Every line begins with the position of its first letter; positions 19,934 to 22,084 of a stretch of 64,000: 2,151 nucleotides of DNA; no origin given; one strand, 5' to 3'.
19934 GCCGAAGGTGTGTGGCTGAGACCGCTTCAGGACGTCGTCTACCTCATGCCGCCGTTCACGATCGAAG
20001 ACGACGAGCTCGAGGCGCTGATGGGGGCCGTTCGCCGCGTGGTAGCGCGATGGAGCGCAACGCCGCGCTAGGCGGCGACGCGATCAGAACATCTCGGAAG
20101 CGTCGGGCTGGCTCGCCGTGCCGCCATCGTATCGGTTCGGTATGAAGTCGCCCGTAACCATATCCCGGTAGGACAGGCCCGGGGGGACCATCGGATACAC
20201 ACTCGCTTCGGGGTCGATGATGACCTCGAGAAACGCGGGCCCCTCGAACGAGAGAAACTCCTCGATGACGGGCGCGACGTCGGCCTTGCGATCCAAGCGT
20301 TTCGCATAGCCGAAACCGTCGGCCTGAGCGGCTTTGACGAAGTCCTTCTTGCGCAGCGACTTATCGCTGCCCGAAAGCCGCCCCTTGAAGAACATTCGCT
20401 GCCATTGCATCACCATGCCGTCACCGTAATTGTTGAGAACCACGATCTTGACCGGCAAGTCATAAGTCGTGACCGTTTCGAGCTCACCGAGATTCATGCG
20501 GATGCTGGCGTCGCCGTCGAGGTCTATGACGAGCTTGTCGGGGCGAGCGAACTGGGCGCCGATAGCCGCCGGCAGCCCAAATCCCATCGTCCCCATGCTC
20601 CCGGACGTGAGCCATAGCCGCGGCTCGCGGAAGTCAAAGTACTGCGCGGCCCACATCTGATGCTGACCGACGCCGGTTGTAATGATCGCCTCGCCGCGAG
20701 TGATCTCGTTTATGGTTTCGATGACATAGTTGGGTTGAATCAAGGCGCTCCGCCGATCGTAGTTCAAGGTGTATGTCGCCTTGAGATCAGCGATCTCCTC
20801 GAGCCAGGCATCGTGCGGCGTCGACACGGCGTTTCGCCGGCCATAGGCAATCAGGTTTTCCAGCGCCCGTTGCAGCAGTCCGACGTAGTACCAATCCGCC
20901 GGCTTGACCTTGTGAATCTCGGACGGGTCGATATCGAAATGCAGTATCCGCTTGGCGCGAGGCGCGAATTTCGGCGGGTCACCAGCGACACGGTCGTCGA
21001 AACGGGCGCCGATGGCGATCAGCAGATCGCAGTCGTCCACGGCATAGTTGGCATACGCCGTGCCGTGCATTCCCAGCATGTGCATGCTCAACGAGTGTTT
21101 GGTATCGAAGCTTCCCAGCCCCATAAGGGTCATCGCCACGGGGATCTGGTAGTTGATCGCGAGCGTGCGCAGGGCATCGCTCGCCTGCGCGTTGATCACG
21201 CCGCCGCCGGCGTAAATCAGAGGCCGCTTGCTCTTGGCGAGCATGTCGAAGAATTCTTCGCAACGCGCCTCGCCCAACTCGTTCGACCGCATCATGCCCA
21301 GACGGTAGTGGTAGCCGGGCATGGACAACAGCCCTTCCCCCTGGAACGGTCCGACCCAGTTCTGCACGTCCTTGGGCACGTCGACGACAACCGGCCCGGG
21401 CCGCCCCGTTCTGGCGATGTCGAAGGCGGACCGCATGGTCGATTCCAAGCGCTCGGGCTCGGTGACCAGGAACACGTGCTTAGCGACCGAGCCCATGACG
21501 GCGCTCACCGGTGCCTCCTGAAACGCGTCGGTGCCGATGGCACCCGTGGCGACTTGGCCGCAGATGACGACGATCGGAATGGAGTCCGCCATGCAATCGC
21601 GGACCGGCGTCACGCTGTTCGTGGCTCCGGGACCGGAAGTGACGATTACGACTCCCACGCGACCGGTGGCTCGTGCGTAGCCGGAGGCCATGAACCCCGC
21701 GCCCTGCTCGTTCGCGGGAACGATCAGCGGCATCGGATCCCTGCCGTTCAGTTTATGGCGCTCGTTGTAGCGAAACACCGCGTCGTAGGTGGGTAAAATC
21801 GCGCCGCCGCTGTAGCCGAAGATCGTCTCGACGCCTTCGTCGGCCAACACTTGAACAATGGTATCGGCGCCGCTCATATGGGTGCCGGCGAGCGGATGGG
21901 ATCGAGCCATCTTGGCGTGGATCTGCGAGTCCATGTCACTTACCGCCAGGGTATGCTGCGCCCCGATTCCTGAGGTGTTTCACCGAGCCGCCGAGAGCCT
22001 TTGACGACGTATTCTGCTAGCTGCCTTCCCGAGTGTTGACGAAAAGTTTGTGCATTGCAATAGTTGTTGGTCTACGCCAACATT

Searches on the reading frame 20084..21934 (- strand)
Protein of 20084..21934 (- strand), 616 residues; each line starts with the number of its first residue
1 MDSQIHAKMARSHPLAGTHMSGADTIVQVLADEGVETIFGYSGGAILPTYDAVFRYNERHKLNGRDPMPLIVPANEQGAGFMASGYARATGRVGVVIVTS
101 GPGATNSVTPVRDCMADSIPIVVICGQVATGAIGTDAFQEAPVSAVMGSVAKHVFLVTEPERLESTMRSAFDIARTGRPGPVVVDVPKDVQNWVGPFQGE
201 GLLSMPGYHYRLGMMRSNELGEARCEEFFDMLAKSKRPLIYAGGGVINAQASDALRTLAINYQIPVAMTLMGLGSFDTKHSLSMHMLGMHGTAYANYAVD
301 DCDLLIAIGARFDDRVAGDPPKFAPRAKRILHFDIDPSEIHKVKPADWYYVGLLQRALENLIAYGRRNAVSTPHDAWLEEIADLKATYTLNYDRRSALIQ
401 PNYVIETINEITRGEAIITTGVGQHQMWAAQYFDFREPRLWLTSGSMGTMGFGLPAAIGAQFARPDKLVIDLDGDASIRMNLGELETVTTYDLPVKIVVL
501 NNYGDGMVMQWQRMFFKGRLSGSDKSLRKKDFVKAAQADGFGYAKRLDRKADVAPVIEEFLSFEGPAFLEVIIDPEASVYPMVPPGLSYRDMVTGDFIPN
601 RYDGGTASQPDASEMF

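Call 81: search_protein_families(library=pfam, proteins=[window:20084-21934:-], max_evalue=0.00001)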
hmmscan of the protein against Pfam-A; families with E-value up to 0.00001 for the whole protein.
window:20084-21934:- (616 aa): 3 families
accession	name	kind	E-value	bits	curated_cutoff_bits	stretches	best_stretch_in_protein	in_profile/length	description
PF02775.26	TPP_enzyme_C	-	1.9e-47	161.3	21.9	1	421-571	1-151/151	Thiamine pyrophosphate enzyme, C-terminal TPP binding domain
PF00205.28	TPP_enzyme_M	-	1.8e-43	148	30.4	1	227-361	3-137/137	Thiamine pyrophosphate enzyme, central domain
PF02776.23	TPP_enzyme_N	-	5.7e-34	116.9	26.8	1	20-140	1-113/119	Thiamine pyrophosphate enzyme, N-terminal TPP binding domain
